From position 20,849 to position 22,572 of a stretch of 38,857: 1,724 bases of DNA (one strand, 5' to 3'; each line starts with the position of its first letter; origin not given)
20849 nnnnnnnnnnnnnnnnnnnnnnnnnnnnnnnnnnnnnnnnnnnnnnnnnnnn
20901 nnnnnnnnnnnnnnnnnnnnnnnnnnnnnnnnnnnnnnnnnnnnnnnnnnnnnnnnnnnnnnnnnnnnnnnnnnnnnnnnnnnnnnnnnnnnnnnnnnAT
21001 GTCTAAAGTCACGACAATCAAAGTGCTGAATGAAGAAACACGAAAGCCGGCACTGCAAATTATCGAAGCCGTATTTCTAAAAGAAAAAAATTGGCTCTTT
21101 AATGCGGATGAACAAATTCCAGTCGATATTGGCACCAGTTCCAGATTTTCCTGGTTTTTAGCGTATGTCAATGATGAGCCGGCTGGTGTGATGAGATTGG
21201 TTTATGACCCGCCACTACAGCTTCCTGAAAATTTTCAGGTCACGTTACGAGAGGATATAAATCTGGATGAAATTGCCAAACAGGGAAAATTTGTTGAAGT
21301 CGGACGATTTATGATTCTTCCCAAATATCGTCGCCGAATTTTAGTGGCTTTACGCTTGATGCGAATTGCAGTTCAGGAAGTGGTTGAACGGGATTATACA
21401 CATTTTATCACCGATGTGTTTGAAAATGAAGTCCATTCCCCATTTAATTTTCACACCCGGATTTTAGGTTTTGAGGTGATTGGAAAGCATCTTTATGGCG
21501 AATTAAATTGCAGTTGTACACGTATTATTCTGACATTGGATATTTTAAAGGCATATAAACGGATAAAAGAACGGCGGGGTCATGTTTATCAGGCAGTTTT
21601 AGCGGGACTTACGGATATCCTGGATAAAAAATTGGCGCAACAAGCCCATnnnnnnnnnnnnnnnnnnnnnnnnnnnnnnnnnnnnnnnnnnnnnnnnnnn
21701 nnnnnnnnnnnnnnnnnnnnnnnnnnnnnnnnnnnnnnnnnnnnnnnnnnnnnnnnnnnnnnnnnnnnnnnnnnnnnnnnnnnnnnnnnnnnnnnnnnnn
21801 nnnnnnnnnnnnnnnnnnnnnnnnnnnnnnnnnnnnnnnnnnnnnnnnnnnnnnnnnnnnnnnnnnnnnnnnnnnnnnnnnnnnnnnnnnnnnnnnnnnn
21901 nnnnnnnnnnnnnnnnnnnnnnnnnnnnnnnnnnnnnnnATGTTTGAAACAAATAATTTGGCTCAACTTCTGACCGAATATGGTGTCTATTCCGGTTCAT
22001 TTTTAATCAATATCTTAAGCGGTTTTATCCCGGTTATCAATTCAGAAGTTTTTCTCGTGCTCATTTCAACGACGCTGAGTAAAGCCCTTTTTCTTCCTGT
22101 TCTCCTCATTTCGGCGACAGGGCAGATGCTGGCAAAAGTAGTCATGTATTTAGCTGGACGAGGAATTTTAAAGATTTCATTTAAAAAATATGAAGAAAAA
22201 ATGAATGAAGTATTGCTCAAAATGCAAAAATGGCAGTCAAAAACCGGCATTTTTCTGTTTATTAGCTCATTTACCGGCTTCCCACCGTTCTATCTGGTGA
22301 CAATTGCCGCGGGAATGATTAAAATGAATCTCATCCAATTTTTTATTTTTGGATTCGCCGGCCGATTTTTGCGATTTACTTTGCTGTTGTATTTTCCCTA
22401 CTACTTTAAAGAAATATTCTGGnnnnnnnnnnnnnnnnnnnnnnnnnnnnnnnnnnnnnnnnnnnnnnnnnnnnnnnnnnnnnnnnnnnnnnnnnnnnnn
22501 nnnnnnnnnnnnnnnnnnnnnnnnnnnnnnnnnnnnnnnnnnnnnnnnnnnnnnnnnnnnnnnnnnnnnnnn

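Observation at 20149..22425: Overlapping PlsC-like + GNAT-like acyltransferase genes: candidate aminolipid (ornithine/glycine-lipid type) synthesis pair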

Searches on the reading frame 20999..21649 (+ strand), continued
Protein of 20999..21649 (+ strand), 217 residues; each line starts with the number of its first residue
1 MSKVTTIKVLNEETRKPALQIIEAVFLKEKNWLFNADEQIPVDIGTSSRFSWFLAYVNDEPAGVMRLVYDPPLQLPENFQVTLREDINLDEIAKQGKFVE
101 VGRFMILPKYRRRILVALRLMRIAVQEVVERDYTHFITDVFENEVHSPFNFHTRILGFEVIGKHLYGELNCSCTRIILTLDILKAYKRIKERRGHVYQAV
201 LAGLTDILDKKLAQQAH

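Call 33: fold_search(model_id=the predicted structure, library=pdb)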
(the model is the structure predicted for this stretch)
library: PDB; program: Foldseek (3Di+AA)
matches with E <= 10: 1146; with E <= 0.001: 427
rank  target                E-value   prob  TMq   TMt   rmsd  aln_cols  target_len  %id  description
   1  2g0b_B                2.0e-08  1.00  0.62  0.70   4.8       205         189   14  The structure of FeeM, an N-acyl amino acid synthase from uncultured soil microbes (released 2006-09-26)
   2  2g0b_D                2.2e-08  1.00  0.62  0.73   4.4       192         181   14  The structure of FeeM, an N-acyl amino acid synthase from uncultured soil microbes (released 2006-09-26)
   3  2g0b_C                2.8e-08  1.00  0.62  0.72   4.6       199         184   14  The structure of FeeM, an N-acyl amino acid synthase from uncultured soil microbes (released 2006-09-26)
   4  2g0b_A                5.1e-08  1.00  0.64  0.73   4.4       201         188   14  The structure of FeeM, an N-acyl amino acid synthase from uncultured soil microbes (released 2006-09-26)
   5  1tiq_B                6.5e-08  1.00  0.57  0.72   4.8       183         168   16  Crystal Structure of an Acetyltransferase (PaiA) in complex with CoA and DTT from Bacillus subtilis, Northeast Structu (released 2004-07-13)
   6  1tiq_A                6.9e-08  1.00  0.58  0.72   4.6       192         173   19  Crystal Structure of an Acetyltransferase (PaiA) in complex with CoA and DTT from Bacillus subtilis, Northeast Structu (released 2004-07-13)
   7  8osp_A                7.8e-08  1.00  0.58  0.70   4.9       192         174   16  GCN5-related N-Acetyltransferase from Lactobacillus curiae (released 2023-07-05)
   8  5jph_B                2.8e-07  1.00  0.55  0.80   4.4       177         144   15  Structure of a GNAT acetyltransferase SACOL1063 from Staphylococcus aureus in complex with CoA (released 2016-06-29)
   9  5jph_A                3.5e-07  1.00  0.55  0.81   4.4       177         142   15  Structure of a GNAT acetyltransferase SACOL1063 from Staphylococcus aureus in complex with CoA (released 2016-06-29)
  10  2g0b_G                4.3e-07  1.00  0.57  0.69   4.7       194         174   15  The structure of FeeM, an N-acyl amino acid synthase from uncultured soil microbes (released 2006-09-26)
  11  5hgz                  6.5e-07  1.00  0.54  0.55   8.9       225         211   11  Crystal structure of human Naa60 in complex with acetyl-CoA (released 2016-09-14)
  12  4e2a_A                6.9e-07  1.00  0.54  0.66   5.3       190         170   17  Crystal Structure of the Putative acetyltransferase from Streptococcus mutans (released 2013-03-13)
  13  4e2a_B                6.9e-07  1.00  0.54  0.66   5.3       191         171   18  Crystal Structure of the Putative acetyltransferase from Streptococcus mutans (released 2013-03-13)
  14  2g0b_H                7.4e-07  1.00  0.57  0.70   4.8       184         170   14  The structure of FeeM, an N-acyl amino acid synthase from uncultured soil microbes (released 2006-09-26)
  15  6bfh                  7.4e-07  1.00  0.52  0.61   4.9       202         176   12  Structure of the kanamycin complex of aminoglycoside acetyltransferase AAC(6')-Im (released 2017-11-08)
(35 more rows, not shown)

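Call 44: search_protein_representatives(alignment_id=A1)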
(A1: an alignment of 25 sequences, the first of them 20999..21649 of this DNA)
Query: 25 sequences, 219 profile positions. Proteins with E-value up to 0.001 (for the whole library): 209; up to 1e-10: 105; up to 1e-30: 38. The best 150 are listed.
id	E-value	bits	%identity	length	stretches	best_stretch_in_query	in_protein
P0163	2.4e-78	278.8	-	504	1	4-215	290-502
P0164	8.2e-70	250.9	-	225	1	8-216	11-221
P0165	1.5e-68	246.8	-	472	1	2-213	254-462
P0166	5.1e-67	241.8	-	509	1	3-209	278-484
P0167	9.8e-67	240.9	-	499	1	4-210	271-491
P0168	1.3e-66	240.5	-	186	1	37-210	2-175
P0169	9.4e-65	234.4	-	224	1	42-195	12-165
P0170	1.4e-64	233.8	-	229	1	3-214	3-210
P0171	1.2e-61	224.3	-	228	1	4-214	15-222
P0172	1.0e-59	217.9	-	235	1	6-214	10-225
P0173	2.5e-59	216.6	-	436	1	4-212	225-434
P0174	8.3e-59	214.9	-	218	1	5-209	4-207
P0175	5.2e-58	212.3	-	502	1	3-209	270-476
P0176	8.8e-58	211.6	-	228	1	3-212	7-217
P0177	1.0e-48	181.9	-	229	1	3-212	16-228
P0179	5.5e-47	176.3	-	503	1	17-202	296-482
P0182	7.3e-45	169.3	-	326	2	111-213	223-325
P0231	6.9e-18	81.2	-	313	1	129-213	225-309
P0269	1.1e-10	57.6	-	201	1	11-193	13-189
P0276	4.7e-10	55.6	-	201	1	2-150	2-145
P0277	5.6e-10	55.3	-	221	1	10-199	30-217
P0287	8.2e-09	51.5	-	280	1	6-163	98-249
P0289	1.4e-08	50.7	-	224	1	14-158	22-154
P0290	2.6e-08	49.8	-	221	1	8-202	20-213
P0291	3.7e-08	49.3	-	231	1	3-155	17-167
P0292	4.3e-08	49.1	-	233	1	10-162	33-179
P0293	5.8e-08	48.7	-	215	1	1-207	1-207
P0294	8.0e-08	48.2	-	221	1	4-168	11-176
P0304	7.6e-07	45.0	-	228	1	12-163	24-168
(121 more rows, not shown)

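Call 45: search_protein_families(library=pfam, proteins=[P0163, P0165, P0166, P0167, P0173, P0175, P0179, P0182, P0231, P0287], max_evalue=0.01)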
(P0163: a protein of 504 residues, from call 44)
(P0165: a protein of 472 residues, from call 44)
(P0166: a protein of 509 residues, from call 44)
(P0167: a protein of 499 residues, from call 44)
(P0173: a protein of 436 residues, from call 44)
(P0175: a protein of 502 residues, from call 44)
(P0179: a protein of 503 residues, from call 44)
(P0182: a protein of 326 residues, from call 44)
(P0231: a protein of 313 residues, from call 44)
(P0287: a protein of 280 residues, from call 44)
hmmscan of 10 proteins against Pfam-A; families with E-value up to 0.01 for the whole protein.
P0163 (504 aa): 4 families
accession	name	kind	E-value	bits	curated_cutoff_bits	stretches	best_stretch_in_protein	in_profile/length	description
PF01553.26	Acyltransferase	-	1.1e-19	71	23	1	41-184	2-131/132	Acyltransferase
PF21926.2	FeeM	-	2.6e-09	37.5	27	1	304-453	2-144/158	N-acyl amino acid synthase FeeM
PF00583.31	Acetyltransf_1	-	5.3e-08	33.6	20.7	1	311-445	7-116/116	Acetyltransferase (GNAT) family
PF13444.12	Acetyltransf_5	-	0.0042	18.2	22.4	0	342-400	37-94/102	Acetyltransferase (GNAT) domain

P0165 (472 aa): 1 family
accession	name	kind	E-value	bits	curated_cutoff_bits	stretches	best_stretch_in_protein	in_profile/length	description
PF01553.26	Acyltransferase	-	4e-21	75.6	23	1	31-173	1-131/132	Acyltransferase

P0166 (509 aa): 4 families
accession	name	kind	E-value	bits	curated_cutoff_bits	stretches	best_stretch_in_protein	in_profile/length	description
PF01553.26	Acyltransferase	-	1.8e-11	44.4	23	1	43-186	2-131/132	Acyltransferase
PF21926.2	FeeM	-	2.8e-10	40.6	27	1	296-440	5-143/158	N-acyl amino acid synthase FeeM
PF00583.31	Acetyltransf_1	-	8.6e-05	23.2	20.7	1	318-433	27-116/116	Acetyltransferase (GNAT) family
PF13444.12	Acetyltransf_5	-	0.00031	21.8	22.4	1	321-393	26-99/102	Acetyltransferase (GNAT) domain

P0167 (499 aa): 4 families
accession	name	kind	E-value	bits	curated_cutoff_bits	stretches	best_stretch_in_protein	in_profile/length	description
PF01553.26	Acyltransferase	-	1.9e-14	54.1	23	1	31-176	2-131/132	Acyltransferase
PF21926.2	FeeM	-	6.3e-06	26.5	27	1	334-446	37-143/158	N-acyl amino acid synthase FeeM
PF00583.31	Acetyltransf_1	-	0.00068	20.3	20.7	1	334-439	37-116/116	Acetyltransferase (GNAT) family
PF13444.12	Acetyltransf_5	-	0.0079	17.3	22.4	0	341-395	42-95/102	Acetyltransferase (GNAT) domain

P0173 (436 aa): 3 families
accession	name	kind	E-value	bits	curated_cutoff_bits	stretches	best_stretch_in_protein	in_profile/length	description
PF01553.26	Acyltransferase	-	1.7e-13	50.9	23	1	11-152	5-131/132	Acyltransferase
PF21926.2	FeeM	-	6.3e-07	29.8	27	1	271-385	34-141/158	N-acyl amino acid synthase FeeM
PF00583.31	Acetyltransf_1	-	0.0005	20.8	20.7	1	261-380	27-116/116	Acetyltransferase (GNAT) family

P0175 (502 aa): 4 families
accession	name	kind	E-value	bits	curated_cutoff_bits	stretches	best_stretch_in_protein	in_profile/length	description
PF01553.26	Acyltransferase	-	2.6e-12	47.2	23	1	44-186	3-131/132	Acyltransferase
PF21926.2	FeeM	-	1.2e-11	45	27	1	287-431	4-142/158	N-acyl amino acid synthase FeeM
PF13444.12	Acetyltransf_5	-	0.00012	23.2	22.4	1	317-385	30-99/102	Acetyltransferase (GNAT) domain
PF00583.31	Acetyltransf_1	-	0.00018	22.2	20.7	1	313-425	27-116/116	Acetyltransferase (GNAT) family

P0179 (503 aa): 3 families
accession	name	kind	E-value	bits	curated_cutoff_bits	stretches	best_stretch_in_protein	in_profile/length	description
PF01553.26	Acyltransferase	-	9.4e-15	55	23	1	41-184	2-131/132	Acyltransferase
PF21926.2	FeeM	-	1.5e-08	35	27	1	298-444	3-142/158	N-acyl amino acid synthase FeeM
PF00583.31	Acetyltransf_1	-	2.3e-05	25.1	20.7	1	314-438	17-116/116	Acetyltransferase (GNAT) family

P0182 (326 aa): 1 family
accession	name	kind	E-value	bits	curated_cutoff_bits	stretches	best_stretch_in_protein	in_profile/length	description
PF01553.26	Acyltransferase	-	1.4e-06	28.6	23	1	62-125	13-75/132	Acyltransferase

P0231 (313 aa): 1 family
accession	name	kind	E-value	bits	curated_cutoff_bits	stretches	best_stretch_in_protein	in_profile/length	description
PF01553.26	Acyltransferase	-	2.4e-13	50.5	23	1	55-174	13-118/132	Acyltransferase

P0287 (280 aa): 2 families
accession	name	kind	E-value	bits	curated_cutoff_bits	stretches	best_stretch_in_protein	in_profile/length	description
PF21926.2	FeeM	-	3.6e-10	40.3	27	1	112-263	4-154/158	N-acyl amino acid synthase FeeM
PF00583.31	Acetyltransf_1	-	6.3e-06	26.9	20.7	1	135-244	24-116/116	Acetyltransferase (GNAT) family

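Call 46: search_protein_families(library=pfam, proteins=[P0269, P0276, P0277, P0289, P0290, P0291, P0292, P0293, P0294, P0304], max_evalue=0.01)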
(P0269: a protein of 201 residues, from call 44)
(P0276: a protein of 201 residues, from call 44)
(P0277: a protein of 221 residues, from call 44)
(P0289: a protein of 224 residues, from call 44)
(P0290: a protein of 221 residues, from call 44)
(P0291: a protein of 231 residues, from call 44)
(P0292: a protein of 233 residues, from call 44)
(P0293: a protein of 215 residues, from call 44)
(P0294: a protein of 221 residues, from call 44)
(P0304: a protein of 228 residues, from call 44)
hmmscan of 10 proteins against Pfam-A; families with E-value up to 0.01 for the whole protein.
P0269 (201 aa): 5 families
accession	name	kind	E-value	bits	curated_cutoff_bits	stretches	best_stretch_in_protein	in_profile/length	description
PF21926.2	FeeM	-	8.3e-15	55.3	27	1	20-158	2-141/158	N-acyl amino acid synthase FeeM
PF00583.31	Acetyltransf_1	-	1.2e-07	32.4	20.7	1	33-153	17-116/116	Acetyltransferase (GNAT) family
PF13673.13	Acetyltransf_10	-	3.5e-06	27.5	23.6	1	39-158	20-111/128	Acetyltransferase (GNAT) domain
PF13444.12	Acetyltransf_5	-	9.8e-05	23.4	22.4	1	23-115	1-100/102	Acetyltransferase (GNAT) domain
PF13508.13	Acetyltransf_7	-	0.00011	22.9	27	1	51-154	2-83/84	Acetyltransferase (GNAT) domain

P0276 (201 aa): 2 families
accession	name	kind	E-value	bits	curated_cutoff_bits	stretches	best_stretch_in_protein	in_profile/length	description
PF21926.2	FeeM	-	2e-13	50.8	27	1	18-173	2-155/158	N-acyl amino acid synthase FeeM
PF13673.13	Acetyltransf_10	-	0.0077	16.6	23.6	0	48-165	29-118/128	Acetyltransferase (GNAT) domain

P0277 (221 aa): 4 families
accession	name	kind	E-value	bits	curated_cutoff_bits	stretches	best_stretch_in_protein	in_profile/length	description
PF21926.2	FeeM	-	3.8e-18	66.2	27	1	37-198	1-157/158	N-acyl amino acid synthase FeeM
PF13444.12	Acetyltransf_5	-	4.1e-16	60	22.4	1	41-138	1-97/102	Acetyltransferase (GNAT) domain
PF00765.23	Autoind_synth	-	0.00024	21.1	24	1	33-135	8-106/183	Autoinducer synthase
PF13673.13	Acetyltransf_10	-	0.0026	18.2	23.6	0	122-184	53-116/128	Acetyltransferase (GNAT) domain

P0289 (224 aa): 5 families
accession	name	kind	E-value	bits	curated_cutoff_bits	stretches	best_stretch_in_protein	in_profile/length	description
PF00583.31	Acetyltransf_1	-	2e-07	31.7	20.7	1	32-154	14-116/116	Acetyltransferase (GNAT) family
PF13444.12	Acetyltransf_5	-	3.2e-07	31.4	22.4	1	32-117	4-100/102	Acetyltransferase (GNAT) domain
PF21926.2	FeeM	-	8e-06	26.2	27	1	27-176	3-157/158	N-acyl amino acid synthase FeeM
PF13508.13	Acetyltransf_7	-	0.00049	20.9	27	1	53-156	2-84/84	Acetyltransferase (GNAT) domain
PF13673.13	Acetyltransf_10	-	0.0012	19.3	23.6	0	92-161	47-114/128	Acetyltransferase (GNAT) domain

P0290 (221 aa): 3 families
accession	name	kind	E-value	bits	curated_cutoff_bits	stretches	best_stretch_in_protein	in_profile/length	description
PF21926.2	FeeM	-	3.5e-07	30.6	27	1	34-138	6-108/158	N-acyl amino acid synthase FeeM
PF13444.12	Acetyltransf_5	-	7.3e-07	30.3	22.4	1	36-119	4-95/102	Acetyltransferase (GNAT) domain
PF00765.23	Autoind_synth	-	0.0027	17.7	24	1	25-111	8-99/183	Autoinducer synthase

P0291 (231 aa): 5 families
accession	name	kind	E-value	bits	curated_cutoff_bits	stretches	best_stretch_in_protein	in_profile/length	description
PF21926.2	FeeM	-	5.9e-14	52.6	27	1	32-187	2-153/158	N-acyl amino acid synthase FeeM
PF13508.13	Acetyltransf_7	-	1.5e-07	32.1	27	1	64-170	3-83/84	Acetyltransferase (GNAT) domain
PF00583.31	Acetyltransf_1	-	3.2e-06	27.8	20.7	1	34-169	6-116/116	Acetyltransferase (GNAT) family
PF13673.13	Acetyltransf_10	-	0.00056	20.3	23.6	1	113-177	54-115/128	Acetyltransferase (GNAT) domain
PF13444.12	Acetyltransf_5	-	0.00083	20.4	22.4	1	35-131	1-100/102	Acetyltransferase (GNAT) domain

P0292 (233 aa): 6 families
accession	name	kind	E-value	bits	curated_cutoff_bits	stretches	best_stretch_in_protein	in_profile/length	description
PF21926.2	FeeM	-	1.5e-11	44.7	27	1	41-181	2-142/158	N-acyl amino acid synthase FeeM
PF13508.13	Acetyltransf_7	-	6e-08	33.4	27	1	72-176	2-83/84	Acetyltransferase (GNAT) domain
PF00583.31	Acetyltransf_1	-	1.6e-07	32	20.7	1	68-175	28-116/116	Acetyltransferase (GNAT) family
PF13444.12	Acetyltransf_5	-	6.4e-05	24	22.4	1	44-136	1-100/102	Acetyltransferase (GNAT) domain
PF13673.13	Acetyltransf_10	-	0.00031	21.2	23.6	1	70-176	28-108/128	Acetyltransferase (GNAT) domain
PF13527.13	Acetyltransf_9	-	0.0067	16.9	25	0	35-91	7-59/127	Acetyltransferase (GNAT) domain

P0293 (215 aa): 1 family
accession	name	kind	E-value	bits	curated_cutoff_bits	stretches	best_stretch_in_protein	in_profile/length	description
PF21926.2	FeeM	-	4.8e-13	49.6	27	1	18-171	2-152/158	N-acyl amino acid synthase FeeM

P0294 (221 aa): 0 families

P0304 (228 aa): 2 families
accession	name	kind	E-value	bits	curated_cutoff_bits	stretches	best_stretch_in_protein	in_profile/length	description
PF21926.2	FeeM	-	9.9e-14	51.9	27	1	30-184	2-156/158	N-acyl amino acid synthase FeeM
PF13444.12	Acetyltransf_5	-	0.0021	19.1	22.4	1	33-125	1-100/102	Acetyltransferase (GNAT) domain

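Call 72: search_protein_families(library=pfam, alignment_id=A1, max_evalue=0.01)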
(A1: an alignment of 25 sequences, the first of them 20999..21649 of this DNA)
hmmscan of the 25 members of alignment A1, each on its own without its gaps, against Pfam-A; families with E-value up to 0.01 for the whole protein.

A. member 1, window:20999-21649:+ (217 aa): 3 families
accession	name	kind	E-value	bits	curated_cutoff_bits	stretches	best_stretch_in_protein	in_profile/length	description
PF21926.2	FeeM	-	6.2e-09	36.3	27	1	52-164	36-142/158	N-acyl amino acid synthase FeeM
PF13444.12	Acetyltransf_5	-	0.00023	22.3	22.4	1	58-117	38-98/102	Acetyltransferase (GNAT) domain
PF00583.31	Acetyltransf_1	-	0.00031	21.4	20.7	1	47-158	31-116/116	Acetyltransferase (GNAT) family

B. families by the number of members that match (of 25 scanned): 4 families
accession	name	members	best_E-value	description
PF21926.2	FeeM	25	1.9e-10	N-acyl amino acid synthase FeeM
PF00583.31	Acetyltransf_1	23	9.1e-07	Acetyltransferase (GNAT) family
PF13444.12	Acetyltransf_5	18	6.2e-06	Acetyltransferase (GNAT) domain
PF19285.4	NmU-R2_C_term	1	0.00067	Neuromedin-U receptor 2, C-terminal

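Call 76: list_cluster_members(proteins=[P0163, P0165, P0166, P0167, P0173, P0175, P0179])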
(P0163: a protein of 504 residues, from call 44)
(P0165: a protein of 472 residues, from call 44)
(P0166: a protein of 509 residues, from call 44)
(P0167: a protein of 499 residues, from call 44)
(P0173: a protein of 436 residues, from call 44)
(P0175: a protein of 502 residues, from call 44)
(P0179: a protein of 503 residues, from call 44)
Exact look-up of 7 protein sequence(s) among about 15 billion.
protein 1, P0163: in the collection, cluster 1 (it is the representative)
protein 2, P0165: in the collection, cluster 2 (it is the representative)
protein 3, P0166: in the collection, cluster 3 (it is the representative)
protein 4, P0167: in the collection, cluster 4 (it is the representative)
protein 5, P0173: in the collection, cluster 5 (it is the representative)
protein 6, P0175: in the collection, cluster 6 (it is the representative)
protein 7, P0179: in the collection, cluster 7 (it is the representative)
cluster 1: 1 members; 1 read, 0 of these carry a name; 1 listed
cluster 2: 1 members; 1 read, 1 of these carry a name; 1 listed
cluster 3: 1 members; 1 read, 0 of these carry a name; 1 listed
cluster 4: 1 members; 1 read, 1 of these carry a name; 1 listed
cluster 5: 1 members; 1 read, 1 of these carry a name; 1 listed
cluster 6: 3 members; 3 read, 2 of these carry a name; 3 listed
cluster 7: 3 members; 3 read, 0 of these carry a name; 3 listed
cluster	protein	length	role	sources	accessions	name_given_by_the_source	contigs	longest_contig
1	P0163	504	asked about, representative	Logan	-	-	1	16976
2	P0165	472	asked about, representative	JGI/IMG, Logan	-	1-acyl-sn-glycerol-3-phosphate acyltransferase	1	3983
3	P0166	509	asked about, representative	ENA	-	-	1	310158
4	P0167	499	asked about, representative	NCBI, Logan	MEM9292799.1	MAG: lysophospholipid acyltransferase family protein [Acidobacteriota bacterium]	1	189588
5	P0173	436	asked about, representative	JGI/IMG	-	1-acyl-sn-glycerol-3-phosphate acyltransferase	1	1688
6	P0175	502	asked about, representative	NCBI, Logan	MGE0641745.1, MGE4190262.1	MAG: 1-acyl-sn-glycerol-3-phosphate acyltransferase [Thermoanaerobaculia bacterium]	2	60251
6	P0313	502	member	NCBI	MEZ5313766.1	MAG: 1-acyl-sn-glycerol-3-phosphate acyltransferase [Thermoanaerobaculia bacterium]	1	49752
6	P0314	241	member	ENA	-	-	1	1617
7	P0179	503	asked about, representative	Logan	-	-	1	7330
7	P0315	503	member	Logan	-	-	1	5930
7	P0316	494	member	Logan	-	-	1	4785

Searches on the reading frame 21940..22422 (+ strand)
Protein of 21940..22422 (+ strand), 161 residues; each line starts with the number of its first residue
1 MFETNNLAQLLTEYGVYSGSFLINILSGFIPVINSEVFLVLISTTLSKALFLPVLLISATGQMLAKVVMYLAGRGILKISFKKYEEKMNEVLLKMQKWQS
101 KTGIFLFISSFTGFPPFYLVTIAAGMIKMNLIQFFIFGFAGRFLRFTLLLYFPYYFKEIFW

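Call 3: search_protein_families(library=pfam, proteins=[window:21940-22422:+], max_evalue=1)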
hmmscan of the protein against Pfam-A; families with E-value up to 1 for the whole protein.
window:21940-22422:+ (161 aa): 2 families
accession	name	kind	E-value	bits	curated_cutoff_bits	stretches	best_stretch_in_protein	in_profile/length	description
PF09335.16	VTT_dom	-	5.3e-11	43.5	33.9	1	35-152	3-120/123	VTT domain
PF22006.2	PilZ-like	-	0.065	14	27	1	52-97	17-62/90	PilZ domain-like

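Call 4: search_protein_families(library=ncbifam, proteins=[window:21940-22422:+], max_evalue=1)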
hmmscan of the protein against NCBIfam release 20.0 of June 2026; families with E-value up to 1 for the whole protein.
window:21940-22422:+ (161 aa): 1 family
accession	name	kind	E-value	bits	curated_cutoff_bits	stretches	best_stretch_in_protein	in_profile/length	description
NF052605.1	UndecprPTUptAStph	equivalog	0.00014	22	300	1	8-150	6-156/197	undecaprenyl phosphate transporter UptA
